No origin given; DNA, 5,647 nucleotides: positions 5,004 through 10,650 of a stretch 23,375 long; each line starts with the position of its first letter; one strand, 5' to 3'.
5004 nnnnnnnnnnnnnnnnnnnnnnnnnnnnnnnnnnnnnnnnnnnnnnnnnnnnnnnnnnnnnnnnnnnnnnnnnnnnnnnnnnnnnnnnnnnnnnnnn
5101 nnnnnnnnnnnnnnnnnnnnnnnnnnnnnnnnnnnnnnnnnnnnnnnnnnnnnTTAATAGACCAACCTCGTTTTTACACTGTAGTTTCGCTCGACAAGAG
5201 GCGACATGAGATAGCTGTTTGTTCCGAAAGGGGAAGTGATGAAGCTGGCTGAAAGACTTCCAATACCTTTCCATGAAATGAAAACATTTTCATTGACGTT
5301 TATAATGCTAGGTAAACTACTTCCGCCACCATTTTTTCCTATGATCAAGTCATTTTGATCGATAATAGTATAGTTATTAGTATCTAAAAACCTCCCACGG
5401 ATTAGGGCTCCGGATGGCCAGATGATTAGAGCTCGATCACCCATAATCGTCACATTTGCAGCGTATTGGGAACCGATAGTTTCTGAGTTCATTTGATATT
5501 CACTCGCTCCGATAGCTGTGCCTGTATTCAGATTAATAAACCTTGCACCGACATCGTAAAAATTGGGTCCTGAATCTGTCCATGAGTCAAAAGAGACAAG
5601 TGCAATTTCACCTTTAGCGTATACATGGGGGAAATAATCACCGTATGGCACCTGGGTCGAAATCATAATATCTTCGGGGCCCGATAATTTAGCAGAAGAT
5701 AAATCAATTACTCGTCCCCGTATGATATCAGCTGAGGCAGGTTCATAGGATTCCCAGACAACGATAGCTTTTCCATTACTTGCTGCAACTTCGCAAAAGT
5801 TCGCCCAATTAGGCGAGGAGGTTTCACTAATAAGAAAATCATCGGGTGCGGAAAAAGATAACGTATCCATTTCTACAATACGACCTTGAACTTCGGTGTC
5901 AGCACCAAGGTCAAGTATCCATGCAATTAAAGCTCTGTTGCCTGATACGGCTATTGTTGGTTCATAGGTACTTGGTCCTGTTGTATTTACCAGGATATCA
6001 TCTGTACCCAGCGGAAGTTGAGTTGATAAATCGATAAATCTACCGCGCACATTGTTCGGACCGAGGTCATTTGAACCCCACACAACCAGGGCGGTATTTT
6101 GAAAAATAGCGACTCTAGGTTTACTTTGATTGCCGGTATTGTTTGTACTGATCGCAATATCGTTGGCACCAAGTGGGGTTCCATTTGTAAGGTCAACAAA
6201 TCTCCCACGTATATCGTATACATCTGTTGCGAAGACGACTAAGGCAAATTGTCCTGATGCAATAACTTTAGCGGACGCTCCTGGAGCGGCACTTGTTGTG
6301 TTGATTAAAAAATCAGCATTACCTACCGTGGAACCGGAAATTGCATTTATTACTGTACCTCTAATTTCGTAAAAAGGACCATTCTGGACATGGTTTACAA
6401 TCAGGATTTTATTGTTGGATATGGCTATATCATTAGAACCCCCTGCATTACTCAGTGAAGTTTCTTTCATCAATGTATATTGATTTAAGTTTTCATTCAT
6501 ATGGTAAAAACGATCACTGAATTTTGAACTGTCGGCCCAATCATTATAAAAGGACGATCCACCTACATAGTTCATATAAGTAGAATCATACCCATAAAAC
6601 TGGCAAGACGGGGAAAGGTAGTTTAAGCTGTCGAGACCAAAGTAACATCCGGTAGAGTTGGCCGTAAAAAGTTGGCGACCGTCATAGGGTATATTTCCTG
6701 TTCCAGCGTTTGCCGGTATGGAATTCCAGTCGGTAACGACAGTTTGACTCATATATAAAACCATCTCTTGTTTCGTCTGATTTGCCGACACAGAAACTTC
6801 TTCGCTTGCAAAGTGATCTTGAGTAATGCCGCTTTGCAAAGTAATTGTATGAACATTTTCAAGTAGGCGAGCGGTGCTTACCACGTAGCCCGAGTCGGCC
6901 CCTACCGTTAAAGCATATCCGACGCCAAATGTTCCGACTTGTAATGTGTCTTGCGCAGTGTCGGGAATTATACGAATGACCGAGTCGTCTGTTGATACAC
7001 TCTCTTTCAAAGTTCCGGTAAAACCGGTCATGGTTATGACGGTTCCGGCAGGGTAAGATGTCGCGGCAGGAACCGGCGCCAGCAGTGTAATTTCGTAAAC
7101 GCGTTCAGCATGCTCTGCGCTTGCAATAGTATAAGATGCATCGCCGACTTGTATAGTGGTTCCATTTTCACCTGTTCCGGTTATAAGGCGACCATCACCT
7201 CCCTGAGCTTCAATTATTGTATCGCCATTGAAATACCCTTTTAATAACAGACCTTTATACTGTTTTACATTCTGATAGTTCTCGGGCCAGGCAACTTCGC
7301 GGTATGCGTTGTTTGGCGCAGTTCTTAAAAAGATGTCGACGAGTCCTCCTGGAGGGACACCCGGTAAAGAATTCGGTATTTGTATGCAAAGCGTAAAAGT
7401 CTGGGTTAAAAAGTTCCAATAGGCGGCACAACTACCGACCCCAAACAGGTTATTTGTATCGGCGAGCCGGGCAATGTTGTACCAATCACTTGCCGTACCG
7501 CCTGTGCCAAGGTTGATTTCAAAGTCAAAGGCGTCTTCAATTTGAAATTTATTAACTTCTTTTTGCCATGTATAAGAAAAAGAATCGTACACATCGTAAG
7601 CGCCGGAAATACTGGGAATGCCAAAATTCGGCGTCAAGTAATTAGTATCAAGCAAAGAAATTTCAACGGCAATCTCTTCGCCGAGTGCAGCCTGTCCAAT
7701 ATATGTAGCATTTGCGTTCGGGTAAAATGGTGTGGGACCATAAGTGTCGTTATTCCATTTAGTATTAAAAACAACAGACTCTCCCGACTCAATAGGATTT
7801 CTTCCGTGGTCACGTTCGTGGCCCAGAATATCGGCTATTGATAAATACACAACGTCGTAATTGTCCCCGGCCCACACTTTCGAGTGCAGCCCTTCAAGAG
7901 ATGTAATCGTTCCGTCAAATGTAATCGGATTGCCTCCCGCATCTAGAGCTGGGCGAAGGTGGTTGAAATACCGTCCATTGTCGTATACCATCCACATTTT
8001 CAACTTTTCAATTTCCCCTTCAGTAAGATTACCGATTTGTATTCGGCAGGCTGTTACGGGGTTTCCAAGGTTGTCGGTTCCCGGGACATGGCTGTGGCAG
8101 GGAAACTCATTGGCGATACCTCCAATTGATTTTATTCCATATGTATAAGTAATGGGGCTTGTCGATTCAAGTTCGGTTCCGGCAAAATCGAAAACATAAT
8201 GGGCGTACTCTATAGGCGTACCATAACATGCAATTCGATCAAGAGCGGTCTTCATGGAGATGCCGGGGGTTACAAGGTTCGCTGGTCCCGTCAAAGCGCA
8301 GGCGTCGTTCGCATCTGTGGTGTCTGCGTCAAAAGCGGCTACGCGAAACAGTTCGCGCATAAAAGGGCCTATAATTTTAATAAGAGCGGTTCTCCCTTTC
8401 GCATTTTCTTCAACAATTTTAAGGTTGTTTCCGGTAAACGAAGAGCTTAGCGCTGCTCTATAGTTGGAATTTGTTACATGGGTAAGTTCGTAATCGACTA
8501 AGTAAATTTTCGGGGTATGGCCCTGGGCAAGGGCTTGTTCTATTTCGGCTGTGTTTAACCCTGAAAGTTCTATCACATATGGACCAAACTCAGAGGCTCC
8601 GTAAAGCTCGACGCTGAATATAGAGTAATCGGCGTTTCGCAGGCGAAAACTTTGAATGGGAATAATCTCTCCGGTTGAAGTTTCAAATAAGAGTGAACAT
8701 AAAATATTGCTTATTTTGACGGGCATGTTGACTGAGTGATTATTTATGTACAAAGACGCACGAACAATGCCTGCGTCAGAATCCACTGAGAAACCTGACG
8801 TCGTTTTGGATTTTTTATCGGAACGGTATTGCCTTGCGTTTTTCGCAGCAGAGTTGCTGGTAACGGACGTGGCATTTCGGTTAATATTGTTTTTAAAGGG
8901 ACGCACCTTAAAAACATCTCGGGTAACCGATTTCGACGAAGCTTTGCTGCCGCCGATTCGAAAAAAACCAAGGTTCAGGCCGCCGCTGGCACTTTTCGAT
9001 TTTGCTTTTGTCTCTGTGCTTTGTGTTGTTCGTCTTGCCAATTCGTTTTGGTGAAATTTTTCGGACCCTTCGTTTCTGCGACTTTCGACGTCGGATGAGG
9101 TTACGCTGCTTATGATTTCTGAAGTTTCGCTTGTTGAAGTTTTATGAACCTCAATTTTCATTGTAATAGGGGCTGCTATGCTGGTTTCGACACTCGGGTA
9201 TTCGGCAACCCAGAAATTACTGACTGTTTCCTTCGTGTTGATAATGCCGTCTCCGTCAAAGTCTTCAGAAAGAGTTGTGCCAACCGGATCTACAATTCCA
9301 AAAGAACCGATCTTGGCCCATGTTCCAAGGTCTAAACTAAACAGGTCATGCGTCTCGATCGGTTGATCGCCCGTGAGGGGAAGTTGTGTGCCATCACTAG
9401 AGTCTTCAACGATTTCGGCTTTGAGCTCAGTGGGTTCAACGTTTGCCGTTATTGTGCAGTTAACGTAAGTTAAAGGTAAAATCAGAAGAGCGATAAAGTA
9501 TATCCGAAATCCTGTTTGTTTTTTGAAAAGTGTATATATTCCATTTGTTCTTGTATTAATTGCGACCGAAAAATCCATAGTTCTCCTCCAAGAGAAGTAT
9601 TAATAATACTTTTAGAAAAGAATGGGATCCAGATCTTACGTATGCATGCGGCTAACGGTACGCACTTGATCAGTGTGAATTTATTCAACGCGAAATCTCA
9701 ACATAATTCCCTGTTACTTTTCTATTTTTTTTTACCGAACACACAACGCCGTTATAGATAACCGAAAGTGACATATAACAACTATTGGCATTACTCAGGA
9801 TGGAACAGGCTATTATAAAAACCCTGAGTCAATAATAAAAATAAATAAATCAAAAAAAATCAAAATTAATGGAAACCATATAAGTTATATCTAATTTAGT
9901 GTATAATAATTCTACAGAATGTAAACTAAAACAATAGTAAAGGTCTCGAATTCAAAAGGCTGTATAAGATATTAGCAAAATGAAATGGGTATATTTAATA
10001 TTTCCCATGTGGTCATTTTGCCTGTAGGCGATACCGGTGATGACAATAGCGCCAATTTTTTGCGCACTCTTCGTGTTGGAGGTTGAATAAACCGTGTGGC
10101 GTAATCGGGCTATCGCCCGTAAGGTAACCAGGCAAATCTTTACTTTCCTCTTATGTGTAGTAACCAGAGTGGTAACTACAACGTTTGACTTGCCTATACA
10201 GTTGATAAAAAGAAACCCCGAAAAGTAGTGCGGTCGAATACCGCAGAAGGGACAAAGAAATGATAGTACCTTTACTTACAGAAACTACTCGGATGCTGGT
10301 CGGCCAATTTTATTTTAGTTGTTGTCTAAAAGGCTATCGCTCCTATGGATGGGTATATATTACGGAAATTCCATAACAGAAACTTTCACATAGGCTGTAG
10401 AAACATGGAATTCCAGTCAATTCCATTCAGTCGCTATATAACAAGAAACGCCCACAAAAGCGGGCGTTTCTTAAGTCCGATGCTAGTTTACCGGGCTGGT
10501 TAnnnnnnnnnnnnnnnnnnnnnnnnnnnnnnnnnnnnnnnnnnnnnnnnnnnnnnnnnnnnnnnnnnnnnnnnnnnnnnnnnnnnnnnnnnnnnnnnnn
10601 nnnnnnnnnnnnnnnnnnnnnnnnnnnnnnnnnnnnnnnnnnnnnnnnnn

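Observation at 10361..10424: Two copies of a ~65-bp hairpin + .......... palindrome element in the long leaders of the giant secreted-protein genes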

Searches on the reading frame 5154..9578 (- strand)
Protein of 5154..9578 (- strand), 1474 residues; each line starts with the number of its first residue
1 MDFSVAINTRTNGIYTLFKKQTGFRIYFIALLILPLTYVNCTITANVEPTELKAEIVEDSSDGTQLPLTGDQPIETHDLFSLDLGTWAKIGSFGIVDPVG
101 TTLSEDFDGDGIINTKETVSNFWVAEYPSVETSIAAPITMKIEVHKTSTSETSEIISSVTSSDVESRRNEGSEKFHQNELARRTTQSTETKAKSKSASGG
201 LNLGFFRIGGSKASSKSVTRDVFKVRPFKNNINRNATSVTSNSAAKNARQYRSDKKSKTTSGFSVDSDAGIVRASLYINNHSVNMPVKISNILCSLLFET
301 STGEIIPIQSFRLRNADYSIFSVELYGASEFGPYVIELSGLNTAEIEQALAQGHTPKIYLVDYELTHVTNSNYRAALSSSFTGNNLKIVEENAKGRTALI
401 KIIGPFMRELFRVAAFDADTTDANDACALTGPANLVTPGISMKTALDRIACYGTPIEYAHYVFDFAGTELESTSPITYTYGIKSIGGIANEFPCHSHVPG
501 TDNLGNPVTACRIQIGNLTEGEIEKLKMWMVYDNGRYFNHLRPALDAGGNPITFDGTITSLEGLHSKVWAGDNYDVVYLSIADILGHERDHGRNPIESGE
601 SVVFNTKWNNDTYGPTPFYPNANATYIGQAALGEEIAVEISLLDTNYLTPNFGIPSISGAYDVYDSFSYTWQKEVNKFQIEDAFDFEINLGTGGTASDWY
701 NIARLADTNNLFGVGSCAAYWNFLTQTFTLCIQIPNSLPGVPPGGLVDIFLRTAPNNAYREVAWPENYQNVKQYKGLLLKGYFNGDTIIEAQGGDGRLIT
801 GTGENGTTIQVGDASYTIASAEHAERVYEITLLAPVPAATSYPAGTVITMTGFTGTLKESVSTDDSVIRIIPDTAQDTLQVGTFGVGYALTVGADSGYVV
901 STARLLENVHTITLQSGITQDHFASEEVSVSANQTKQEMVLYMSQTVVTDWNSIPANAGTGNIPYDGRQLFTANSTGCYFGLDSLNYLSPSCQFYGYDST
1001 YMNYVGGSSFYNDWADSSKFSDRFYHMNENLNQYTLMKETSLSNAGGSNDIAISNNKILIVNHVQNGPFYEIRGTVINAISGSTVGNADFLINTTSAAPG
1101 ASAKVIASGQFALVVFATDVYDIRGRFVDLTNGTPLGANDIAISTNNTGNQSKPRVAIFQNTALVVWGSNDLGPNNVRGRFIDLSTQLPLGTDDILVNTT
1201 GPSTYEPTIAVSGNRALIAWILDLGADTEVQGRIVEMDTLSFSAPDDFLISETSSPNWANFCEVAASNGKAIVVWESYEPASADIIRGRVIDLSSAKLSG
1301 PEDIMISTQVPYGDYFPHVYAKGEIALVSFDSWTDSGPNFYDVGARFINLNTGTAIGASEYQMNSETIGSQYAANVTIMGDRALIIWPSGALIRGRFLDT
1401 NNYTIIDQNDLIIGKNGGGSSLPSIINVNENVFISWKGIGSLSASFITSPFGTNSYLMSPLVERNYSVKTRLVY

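Call 11: search_protein_families(library=pfam, proteins=[window:5154-9578:-], max_evalue=0.01)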
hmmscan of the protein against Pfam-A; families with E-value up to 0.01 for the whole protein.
window:5154-9578:- (1474 aa): 0 families

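Call 23: find_homologous_proteins(query=window:5154-9578:-, max_evalue=0.00001)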
Query window:5154-9578:- (1474 aa): 206 proteins with E <= 0.00001 among 8000 candidates; the best 120 are listed.
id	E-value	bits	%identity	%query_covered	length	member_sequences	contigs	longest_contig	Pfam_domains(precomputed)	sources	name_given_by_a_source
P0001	0.0e+0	3342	100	100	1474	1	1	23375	-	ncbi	ncbi:MAG: LIC12048 family lipoprotein [Leptospirales bacterium]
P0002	0.0e+0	1552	52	98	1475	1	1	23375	-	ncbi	ncbi:MAG: LIC12048 family lipoprotein [Leptospirales bacterium]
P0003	0.0e+0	1227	44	98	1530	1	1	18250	-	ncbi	ncbi:MAG: LIC12048 family lipoprotein [Leptospirales bacterium]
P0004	0.0e+0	1198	42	99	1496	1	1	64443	-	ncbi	ncbi:MAG: LIC12048 family lipoprotein [Leptospirales bacterium]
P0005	0.0e+0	1172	41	98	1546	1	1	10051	-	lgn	-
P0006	0.0e+0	1077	39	99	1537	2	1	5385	-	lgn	-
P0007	0.0e+0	1073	41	99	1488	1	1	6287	-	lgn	-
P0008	0.0e+0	1070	45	79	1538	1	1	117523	-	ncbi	ncbi:MAG: LIC12048 family lipoprotein [Leptospirales bacterium]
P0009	0.0e+0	1069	38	99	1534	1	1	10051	-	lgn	-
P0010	0.0e+0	1067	40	99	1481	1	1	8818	-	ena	-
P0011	0.0e+0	1065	39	98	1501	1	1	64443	-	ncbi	ncbi:MAG: LIC12048 family lipoprotein [Leptospirales bacterium]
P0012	0.0e+0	1048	48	53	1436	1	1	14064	-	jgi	jgi:hypothetical protein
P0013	0.0e+0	1034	38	99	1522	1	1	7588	-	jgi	-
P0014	0.0e+0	1031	37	98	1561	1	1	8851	-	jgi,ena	-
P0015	1.7e-295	1002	44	55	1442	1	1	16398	-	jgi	jgi:hypothetical protein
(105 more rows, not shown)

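Call 25: find_encoding_contigs(protein=P0003, flank=10000, max_places=4)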
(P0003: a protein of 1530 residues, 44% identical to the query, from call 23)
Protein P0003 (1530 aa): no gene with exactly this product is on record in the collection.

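Call 26: find_encoding_contigs(protein=P0004, flank=10000, max_places=4)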
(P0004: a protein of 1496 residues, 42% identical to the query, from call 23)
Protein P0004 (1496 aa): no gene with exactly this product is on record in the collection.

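Call 27: find_encoding_contigs(protein=P0005, flank=10000, max_places=3)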
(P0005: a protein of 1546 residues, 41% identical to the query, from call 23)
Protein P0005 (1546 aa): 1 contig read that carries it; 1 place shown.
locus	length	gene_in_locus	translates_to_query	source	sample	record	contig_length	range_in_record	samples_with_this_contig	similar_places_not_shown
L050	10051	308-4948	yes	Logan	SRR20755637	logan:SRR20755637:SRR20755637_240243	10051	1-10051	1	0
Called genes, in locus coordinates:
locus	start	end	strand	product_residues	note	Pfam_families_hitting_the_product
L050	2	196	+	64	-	?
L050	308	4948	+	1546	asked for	-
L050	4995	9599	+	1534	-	-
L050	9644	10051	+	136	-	?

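Call 28: find_encoding_contigs(protein=P0012, flank=10000, max_places=3)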
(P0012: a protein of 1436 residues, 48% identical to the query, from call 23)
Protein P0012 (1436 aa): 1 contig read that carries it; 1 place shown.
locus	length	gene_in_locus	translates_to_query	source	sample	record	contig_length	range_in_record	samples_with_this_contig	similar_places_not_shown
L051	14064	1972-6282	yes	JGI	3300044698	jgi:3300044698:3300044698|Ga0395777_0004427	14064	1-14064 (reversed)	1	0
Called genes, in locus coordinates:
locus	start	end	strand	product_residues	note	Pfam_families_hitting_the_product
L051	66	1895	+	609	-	PF00989:PAS, PF13426:PAS_9, PF08447:PAS_3, PF00990:GGDEF, PF00563:EAL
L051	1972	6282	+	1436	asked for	-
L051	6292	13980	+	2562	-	PF03534:SpvB, PF01839:FG-GAP (faint), PF13517:FG-GAP_3 (faint), PF12256:TcdB_toxin_midN, PF25023:TEN_YD-shell, PF05593:RHS_repeat (weak), PF25023:TEN_YD-shell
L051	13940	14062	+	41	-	?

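Call 29: find_encoding_contigs(protein=P0015, flank=10000, max_places=3)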
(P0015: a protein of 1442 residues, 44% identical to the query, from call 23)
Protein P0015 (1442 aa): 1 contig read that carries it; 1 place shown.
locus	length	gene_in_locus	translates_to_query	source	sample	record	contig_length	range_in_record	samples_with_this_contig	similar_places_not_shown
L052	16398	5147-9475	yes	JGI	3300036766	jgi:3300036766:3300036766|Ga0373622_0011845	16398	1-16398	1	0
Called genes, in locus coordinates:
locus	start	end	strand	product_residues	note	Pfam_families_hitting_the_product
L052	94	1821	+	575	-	PF07796:DUF1638 (weak), PF08447:PAS_3, PF00990:GGDEF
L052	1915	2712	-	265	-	PF01061:ABC2_membrane, PF12698:ABC2_membrane_3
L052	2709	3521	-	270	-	PF03215:Rad17 (weak), PF00005:ABC_tran, PF13304:AAA_21 (weak)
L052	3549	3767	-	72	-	-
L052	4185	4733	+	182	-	PF04542:Sigma70_r2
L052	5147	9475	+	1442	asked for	-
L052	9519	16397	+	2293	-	?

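Call 81: find_encoding_contigs(protein=P0014, flank=10000, max_places=3)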
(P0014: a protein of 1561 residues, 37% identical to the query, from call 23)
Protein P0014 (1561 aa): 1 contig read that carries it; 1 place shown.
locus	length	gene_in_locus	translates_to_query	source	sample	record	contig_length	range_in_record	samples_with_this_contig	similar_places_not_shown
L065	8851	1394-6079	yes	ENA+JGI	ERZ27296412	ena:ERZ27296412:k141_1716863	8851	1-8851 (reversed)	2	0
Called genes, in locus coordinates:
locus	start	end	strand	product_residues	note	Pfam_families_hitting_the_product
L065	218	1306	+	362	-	-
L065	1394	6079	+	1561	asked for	-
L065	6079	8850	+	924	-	?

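Call 101: list_cluster_members(proteins=[P0001, P0003, P0004, P0008, P0122])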
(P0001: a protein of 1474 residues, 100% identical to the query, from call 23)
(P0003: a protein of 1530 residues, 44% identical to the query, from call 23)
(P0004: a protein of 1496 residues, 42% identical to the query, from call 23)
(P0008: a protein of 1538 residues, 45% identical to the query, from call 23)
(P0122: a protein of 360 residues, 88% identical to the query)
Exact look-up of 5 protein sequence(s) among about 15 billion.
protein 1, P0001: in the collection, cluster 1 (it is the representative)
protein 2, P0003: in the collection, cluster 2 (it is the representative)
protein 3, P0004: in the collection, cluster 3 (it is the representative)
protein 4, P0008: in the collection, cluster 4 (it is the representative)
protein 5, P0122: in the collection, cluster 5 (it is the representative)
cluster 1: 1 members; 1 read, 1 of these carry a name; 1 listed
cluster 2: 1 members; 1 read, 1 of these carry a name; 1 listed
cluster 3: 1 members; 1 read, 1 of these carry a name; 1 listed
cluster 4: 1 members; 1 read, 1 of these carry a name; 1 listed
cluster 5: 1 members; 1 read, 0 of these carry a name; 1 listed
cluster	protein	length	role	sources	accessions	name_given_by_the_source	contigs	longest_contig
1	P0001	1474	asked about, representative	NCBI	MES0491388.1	MAG: LIC12048 family lipoprotein [Leptospirales bacterium]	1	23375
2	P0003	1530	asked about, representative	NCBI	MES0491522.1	MAG: LIC12048 family lipoprotein [Leptospirales bacterium]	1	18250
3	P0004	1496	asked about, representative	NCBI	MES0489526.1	MAG: LIC12048 family lipoprotein [Leptospirales bacterium]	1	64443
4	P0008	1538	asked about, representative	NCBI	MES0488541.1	MAG: LIC12048 family lipoprotein [Leptospirales bacterium]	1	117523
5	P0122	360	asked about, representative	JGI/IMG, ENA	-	-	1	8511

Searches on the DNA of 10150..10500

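Call 93: search_rna_families(source=window, start=10150, end=10500, threshold=evalue, max_evalue=5)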
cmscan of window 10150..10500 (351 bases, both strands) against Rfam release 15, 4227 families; matches with E-value up to 5: 8.
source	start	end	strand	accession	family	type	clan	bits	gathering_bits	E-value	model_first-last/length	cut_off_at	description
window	10443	10472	+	RF02063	STnc350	Gene; sRNA;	-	24.3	60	0.021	32-64/68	no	Salmonella enterica sRNA STnc350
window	10400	10477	-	RF01770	rimP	Cis-reg; leader;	-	23.6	47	0.1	27-102/102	no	Gammaprotebacteria rimP leader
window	10395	10472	+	RF02427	SpF10_sRNA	Gene; sRNA;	-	22.6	60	0.046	1-57/57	no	Streptococcus sRNA SpF10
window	10443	10472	-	RF02621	BSnc120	Gene; sRNA;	-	18.5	114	0.15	41-70/88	no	Brucella sRNA 120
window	10442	10500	-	RF00512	Leu_leader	Cis-reg; leader;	-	18.3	50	0.21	91-148/148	5'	Leucine operon leader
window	10445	10500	-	RF02144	rsmX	Gene;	CL00106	16.7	56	0.6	50-114/114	5'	rsmX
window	10445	10500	-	RF01386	isrB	Gene; sRNA;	-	14.5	35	3.3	17-87/87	5'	isrB Hfq binding RNA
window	10326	10469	+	RF01416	NrrF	Gene; antisense;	-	14.4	60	1.7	1-160/160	no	NrrF RNA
